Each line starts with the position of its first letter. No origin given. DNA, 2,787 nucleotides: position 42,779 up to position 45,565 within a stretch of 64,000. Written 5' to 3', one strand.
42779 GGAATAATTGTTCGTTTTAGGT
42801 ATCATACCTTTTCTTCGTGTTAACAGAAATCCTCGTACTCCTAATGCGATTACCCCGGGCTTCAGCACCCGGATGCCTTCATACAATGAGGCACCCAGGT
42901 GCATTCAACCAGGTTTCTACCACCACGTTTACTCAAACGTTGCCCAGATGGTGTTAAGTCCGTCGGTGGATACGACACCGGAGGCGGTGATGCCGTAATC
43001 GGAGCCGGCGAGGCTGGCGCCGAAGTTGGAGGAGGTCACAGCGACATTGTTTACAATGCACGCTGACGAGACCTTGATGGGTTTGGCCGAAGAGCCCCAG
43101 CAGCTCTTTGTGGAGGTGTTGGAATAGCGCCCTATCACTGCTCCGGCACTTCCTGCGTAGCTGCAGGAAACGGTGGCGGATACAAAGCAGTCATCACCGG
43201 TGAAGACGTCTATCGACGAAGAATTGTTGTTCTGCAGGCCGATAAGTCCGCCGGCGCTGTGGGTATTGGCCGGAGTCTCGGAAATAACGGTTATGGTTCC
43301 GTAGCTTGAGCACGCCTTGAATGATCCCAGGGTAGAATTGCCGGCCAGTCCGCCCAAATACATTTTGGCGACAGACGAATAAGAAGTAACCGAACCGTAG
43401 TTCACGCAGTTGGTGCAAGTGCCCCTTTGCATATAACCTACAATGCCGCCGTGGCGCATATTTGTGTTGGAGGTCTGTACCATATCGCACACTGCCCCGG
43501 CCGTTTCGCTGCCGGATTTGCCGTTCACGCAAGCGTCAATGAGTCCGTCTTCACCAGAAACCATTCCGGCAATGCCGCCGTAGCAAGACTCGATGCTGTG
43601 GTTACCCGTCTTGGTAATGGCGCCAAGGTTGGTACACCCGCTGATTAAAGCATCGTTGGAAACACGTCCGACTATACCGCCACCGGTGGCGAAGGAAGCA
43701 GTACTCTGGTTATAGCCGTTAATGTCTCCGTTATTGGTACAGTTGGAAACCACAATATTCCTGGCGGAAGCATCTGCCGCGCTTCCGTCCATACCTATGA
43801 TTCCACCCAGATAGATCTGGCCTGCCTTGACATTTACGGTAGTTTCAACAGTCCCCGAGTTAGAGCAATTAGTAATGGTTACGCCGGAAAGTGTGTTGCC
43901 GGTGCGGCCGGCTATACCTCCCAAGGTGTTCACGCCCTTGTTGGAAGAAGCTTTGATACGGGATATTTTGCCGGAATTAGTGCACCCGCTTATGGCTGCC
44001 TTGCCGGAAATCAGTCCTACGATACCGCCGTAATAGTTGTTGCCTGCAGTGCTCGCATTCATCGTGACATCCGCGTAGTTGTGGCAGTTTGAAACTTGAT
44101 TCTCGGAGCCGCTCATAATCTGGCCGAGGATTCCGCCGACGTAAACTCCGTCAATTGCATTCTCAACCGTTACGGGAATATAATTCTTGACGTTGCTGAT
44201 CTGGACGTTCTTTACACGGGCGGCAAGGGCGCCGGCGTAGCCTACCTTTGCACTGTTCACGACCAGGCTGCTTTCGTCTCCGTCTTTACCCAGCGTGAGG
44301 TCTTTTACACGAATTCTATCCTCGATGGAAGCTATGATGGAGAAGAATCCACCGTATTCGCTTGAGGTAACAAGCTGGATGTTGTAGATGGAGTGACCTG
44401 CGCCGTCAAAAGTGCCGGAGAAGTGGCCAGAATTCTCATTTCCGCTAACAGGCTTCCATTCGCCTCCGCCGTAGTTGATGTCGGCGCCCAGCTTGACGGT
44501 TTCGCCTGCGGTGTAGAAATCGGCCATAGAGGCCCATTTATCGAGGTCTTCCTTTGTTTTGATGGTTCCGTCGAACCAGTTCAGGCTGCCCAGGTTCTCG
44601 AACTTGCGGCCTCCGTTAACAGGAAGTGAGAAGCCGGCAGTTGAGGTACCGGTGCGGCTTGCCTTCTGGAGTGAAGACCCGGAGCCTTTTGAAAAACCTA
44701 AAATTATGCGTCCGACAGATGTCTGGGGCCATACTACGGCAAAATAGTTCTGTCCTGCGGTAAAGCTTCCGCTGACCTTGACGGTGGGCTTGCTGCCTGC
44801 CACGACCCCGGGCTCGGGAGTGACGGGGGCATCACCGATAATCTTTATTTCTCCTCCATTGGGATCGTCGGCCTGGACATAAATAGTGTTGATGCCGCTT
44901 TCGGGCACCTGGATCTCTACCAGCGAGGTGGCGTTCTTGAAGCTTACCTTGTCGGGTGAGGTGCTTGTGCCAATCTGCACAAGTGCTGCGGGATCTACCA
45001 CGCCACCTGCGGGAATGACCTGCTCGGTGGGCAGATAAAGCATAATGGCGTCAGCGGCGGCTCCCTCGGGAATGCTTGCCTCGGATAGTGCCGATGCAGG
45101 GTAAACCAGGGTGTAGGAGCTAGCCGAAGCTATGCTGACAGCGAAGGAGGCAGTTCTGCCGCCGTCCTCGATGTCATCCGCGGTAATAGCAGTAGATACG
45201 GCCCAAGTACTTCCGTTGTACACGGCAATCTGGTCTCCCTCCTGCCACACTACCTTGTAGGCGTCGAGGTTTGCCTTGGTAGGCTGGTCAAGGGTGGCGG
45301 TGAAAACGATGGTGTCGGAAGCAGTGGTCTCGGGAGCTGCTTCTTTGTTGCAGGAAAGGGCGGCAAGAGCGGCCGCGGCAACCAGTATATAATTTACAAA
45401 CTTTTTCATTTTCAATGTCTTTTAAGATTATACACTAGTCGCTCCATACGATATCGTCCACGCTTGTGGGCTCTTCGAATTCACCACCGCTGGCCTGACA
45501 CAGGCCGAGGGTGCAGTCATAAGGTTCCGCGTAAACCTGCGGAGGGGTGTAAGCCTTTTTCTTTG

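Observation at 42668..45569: Unannotated family of ~45-codon sORFs placed directly in front of giant surface-lipoprotein genes (members 1 and 2)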

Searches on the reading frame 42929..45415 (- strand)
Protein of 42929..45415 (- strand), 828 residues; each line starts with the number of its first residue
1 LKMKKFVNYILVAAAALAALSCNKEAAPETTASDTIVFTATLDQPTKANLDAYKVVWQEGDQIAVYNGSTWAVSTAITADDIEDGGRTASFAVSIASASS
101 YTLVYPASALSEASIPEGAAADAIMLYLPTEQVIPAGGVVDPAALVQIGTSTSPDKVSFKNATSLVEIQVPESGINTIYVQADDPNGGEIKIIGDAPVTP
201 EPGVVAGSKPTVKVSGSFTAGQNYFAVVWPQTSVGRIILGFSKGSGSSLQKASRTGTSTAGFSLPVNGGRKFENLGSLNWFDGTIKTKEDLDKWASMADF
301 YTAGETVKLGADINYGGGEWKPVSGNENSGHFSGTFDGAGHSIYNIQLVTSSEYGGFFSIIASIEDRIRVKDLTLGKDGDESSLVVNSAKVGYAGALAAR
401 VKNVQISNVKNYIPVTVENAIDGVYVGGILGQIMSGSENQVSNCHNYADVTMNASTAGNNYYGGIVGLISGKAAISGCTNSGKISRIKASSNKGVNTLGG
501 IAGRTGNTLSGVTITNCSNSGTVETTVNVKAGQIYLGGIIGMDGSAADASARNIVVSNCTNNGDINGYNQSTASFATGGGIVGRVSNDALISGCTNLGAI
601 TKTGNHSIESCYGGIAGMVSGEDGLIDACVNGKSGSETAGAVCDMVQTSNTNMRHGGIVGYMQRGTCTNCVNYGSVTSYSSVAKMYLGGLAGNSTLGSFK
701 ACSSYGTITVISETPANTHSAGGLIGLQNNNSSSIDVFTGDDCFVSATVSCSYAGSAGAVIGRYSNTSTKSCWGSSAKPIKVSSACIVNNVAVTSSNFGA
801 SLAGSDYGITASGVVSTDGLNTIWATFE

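Call 15: search_protein_families(library=pfam, proteins=[window:42929-45415:-], max_evalue=0.01)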
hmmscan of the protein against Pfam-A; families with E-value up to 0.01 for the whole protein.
window:42929-45415:- (828 aa): 2 families
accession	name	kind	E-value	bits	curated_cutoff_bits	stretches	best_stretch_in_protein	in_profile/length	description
PF07581.17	Glug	-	0.0017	19.1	20.5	0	458-485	1-28/28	The GLUG motif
PF20579.4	LapA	-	0.0096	16.7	27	1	27-97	10-78/99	LapA domain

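Call 41: find_related_loci(query=A5, collection=genome_contigs, flank=5000)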
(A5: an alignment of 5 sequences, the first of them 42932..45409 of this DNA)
Query A5 (826 aa) in genome_contigs; peptide patterns used: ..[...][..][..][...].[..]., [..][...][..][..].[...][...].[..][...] (x = any residue, [..] = any of these).
444 stretches matched a pattern; 207 encode a relative of the query (tblastn E <= 1e-3); the best 80 are kept; 78 distinct loci.
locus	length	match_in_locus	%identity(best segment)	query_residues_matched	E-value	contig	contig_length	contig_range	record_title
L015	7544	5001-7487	78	1-826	0e+0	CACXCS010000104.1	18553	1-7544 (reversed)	MAG: uncultured Bacteroidia bacterium isolate RUG11144 genome assembly, contig: RUG11144_asm_104, whole genome shotgun s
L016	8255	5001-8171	72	1-826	0e+0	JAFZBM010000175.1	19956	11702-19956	MAG: Bacteroidales bacterium isolate RGIG7615 Water_buffalos_Omasum-5__c1201316, whole genome shotgun sequence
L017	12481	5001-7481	63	7-826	0e+0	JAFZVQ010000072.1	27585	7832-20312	MAG: Bacteroidales bacterium isolate RGIG8139 Water_buffalos_Rumen-3__c1604689, whole genome shotgun sequence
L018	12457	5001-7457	59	1-826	0e+0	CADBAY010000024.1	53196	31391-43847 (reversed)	MAG: uncultured Bacteroidia bacterium isolate RUG13810 genome assembly, contig: RUG13810_asm_24, whole genome shotgun se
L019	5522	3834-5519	74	1-690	0e+0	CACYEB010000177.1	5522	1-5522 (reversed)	MAG: uncultured Bacteroidia bacterium isolate RUG11854 genome assembly, contig: RUG11854_asm_177, whole genome shotgun s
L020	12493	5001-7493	47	1-826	0e+0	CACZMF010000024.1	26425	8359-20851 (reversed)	MAG: uncultured Bacteroidia bacterium isolate RUG12750 genome assembly, contig: RUG12750_asm_24, whole genome shotgun se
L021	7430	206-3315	43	1-826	8e-172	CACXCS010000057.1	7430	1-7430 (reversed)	MAG: uncultured Bacteroidia bacterium isolate RUG11144 genome assembly, contig: RUG11144_asm_57, whole genome shotgun se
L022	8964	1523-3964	55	4-826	0e+0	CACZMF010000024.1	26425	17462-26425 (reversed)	MAG: uncultured Bacteroidia bacterium isolate RUG12750 genome assembly, contig: RUG12750_asm_24, whole genome shotgun se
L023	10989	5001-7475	42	19-825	6e-165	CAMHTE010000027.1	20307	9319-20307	MAG: uncultured Bacteroidales bacterium isolate SRR11784293_bin.52_metaWRAP_v1.3_MAG genome assembly, contig: ERZ1220279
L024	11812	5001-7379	33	1-804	3e-87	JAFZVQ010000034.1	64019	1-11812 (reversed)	MAG: Bacteroidales bacterium isolate RGIG8139 Water_buffalos_Rumen-3__c847845, whole genome shotgun sequence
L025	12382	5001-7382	32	1-804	8e-87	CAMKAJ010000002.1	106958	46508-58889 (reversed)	MAG: uncultured Bacteroidales bacterium isolate SRR12081303_bin.46_metaWRAP_v1.3_MAG genome assembly, contig: ERZ1228976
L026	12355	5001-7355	32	1-796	9e-87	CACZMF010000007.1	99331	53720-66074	MAG: uncultured Bacteroidia bacterium isolate RUG12750 genome assembly, contig: RUG12750_asm_7, whole genome shotgun seq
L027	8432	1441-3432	28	1-690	6e-48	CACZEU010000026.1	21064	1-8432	MAG: uncultured Bacteroidia bacterium isolate RUG12551 genome assembly, contig: RUG12551_asm_26, whole genome shotgun se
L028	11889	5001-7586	27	1-733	4e-47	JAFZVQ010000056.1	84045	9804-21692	MAG: Bacteroidales bacterium isolate RGIG8139 Water_buffalos_Rumen-3__c1201476, whole genome shotgun sequence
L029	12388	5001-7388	28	1-706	2e-53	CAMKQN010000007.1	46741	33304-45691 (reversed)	MAG: uncultured Bacteroidales bacterium isolate SRR12081302_bin.12_metaWRAP_v1.3_MAG genome assembly, contig: ERZ1228977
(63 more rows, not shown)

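Call 63: search_solved_structures(query=A5, max_evalue=1)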
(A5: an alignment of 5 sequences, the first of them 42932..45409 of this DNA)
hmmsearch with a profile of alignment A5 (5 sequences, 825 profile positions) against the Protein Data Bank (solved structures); distinct sequences matched with E-value up to 1: 6.
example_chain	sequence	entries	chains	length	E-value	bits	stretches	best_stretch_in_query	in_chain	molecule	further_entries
4ib2_A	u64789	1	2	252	0.01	17.1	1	57-173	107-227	Putative Lipoprotein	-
6xjb_A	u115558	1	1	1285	0.17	13.1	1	420-625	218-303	Immunoglobulin A1 protease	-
7jgj_A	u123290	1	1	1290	0.2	12.9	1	420-625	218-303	Immunoglobulin A1 protease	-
6xja_P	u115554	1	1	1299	0.2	12.9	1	420-625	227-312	Immunoglobulin A1 protease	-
2vuv_A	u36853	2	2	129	0.23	12.7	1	470-523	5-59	CODAKINE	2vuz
3n37_A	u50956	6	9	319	0.72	11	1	267-331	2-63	Ribonucleoside-diphosphate reductase 2 subunit beta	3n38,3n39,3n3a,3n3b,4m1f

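Call 64: search_protein_families(library=ncbifam, proteins=[window:42929-45415:-], max_evalue=0.01)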
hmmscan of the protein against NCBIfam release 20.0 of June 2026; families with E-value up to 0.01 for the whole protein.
window:42929-45415:- (828 aa): 1 family
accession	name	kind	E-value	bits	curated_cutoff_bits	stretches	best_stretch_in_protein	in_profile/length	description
NF050142.1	PG1828_fam_lipo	equivalog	6.9e-05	23.5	50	1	3-46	1-45/59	PG1828 family lipoprotein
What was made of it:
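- Tried and rejected: PDB profile and NCBIfam searches on the lipoproteins gave only weak hits (calls 63, 64).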

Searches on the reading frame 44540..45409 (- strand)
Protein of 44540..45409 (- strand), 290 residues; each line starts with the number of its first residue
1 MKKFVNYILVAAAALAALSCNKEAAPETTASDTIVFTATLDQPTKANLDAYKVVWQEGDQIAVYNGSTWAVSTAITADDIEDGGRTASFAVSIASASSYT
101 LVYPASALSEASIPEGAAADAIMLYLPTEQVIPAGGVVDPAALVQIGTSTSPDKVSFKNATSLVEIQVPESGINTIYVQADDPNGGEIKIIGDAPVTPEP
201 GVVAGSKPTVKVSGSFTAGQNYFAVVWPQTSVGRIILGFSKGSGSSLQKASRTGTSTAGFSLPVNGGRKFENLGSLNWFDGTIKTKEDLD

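Call 85: predict_structure(alignment_id=A10)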
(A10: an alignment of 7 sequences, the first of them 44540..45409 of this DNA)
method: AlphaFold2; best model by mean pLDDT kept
length: 290 residues; sequences in the alignment: 7
mean_pLDDT: 59.1   pTM: 0.57
mean pLDDT of the five models: 59.1, 55.2, 54.5, 48.0, 44.8
residues with pLDDT >= 90: 0; 70-90: 86; 50-70: 125; < 50: 79
segments of 3 or more residues with pLDDT < 50: 1-4, 21-29, 43-52, 204-206, 244-290
pLDDT, mean of each block of 10 residues (from residue 1): 51 51 42 77 43 73 81 86 84 73 77 67 70 56 68 73 64 62 62 61 54 59 65 59 39 23 25 36 33
secondary structure, 60 per line:
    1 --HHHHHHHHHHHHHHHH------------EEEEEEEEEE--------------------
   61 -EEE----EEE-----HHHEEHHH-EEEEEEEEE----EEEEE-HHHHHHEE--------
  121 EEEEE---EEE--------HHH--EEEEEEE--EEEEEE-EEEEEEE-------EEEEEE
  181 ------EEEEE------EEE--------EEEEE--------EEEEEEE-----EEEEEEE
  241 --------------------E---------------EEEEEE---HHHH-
elements in order: H3-18 E31-40 E62-64 E69-71 E86-94 E99-103 H105-110 E121-125 E129-131 E145-151 E154-159 E161-167 E175-180 E187-191 E198-200 E209-213 E222-228 E234-240 E277-282 H286-289

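Call 87: fold_search(model_id=the predicted structure, library=pdb)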
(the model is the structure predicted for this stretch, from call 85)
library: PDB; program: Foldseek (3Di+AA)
matches with E <= 10: 577; with E <= 0.001: 2
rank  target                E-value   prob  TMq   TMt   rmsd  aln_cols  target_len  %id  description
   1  3r4r_B                5.9e-04  0.99  0.32  0.34   8.6       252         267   14  Crystal structure of a fimbrial assembly protein (BDI_3522) from Parabacteroides distasonis ATCC 8503 at 2.38 A resolu (released 2011-03-30)
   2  4jg5                  6.9e-04  0.99  0.31  0.28  10.8       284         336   10  Crystal structure of a putative cell adhesion protein (BDI_3519) from Parabacteroides distasonis ATCC 8503 at 2.34 A res (released 2013-03-20)
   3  5nfi                  2.1e-03  0.98  0.34  0.35   7.7       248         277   10  The fimbrial anchor protein Mfa2 from Porphyromonas gingivalis (released 2018-02-07)
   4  4ecn                  2.0e-02  0.20  0.17  0.08  14.0       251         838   12  Crystal structure of a leucine-rich repeat protein (BT_0210) from Bacteroides thetaiotaomicron VPI-5482 at 2.80 A resolu (released 2012-05-23)
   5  6isa                  2.3e-02  0.13  0.14  0.17  15.9       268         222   11  mCD226 (released 2018-12-26)
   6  8dy2_D                5.6e-02  0.06  0.12  0.14  19.2       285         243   10  Crystal Structure of spFv GLK1 (released 2023-05-03)
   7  6isb_A                6.0e-02  0.08  0.13  0.16  14.6       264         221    9  crystal structure of human CD226 (released 2018-12-26)
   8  5f44_B                7.0e-02  0.18  0.21  0.22  13.4       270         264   11  Crystal structure of shaft pilin spaA from Lactobacillus rhamnosus GG (released 2016-07-20)
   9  6isc_A                7.4e-02  0.08  0.13  0.16  16.3       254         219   10  complex structure of mCD226-ecto and hCD155-D1 (released 2018-12-26)
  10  5hbb_C                7.8e-02  0.21  0.25  0.26  13.4       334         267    8  Crystal structure of shaft pilin spaA from Lactobacillus rhamnosus GG - E139A mutant (released 2016-07-20)
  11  5hbb_B                8.8e-02  0.21  0.25  0.26  13.4       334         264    8  Crystal structure of shaft pilin spaA from Lactobacillus rhamnosus GG - E139A mutant (released 2016-07-20)
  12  6m7c                  1.7e-01  0.08  0.14  0.15  17.8       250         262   10  Crystal structure of C-terminal fragment of pilus adhesin SpaC from Lactobacillus rhamnosus GG (released 2020-07-29)
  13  3uez_A                1.7e-01  0.07  0.13  0.18  21.0       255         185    6  Crystal structure of the human Colony-Stimulating Factor 1 (hCSF-1) cytokine in complex with the viral receptor BARF1 (released 2012-08-22)
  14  1ggu_B                1.7e-01  0.05  0.12  0.06  17.2       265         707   12  HUMAN FACTOR XIII WITH CALCIUM BOUND IN THE ION SITE (released 1999-09-16)
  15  1mvf_B                1.9e-01  0.16  0.15  0.30  14.6       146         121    9  MazE addiction antidote (released 2003-06-10)
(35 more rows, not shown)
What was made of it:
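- On Type V pilin / Mfa2-like fold (downstream N-module): The top three Foldseek hits are fimbrial proteins at probability 0.98-0.99, but TM-scores are 0.32-0.35 on a model with pLDDT 59 (calls 85, 87).
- Closest known: Type V pilus anchor and fimbrillin-like lipoproteins. Same: Beta-sandwich N-module whose best Foldseek matches are 3r4r, 4jg5 and 5nfi (probability 0.98-0.99, call 87).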
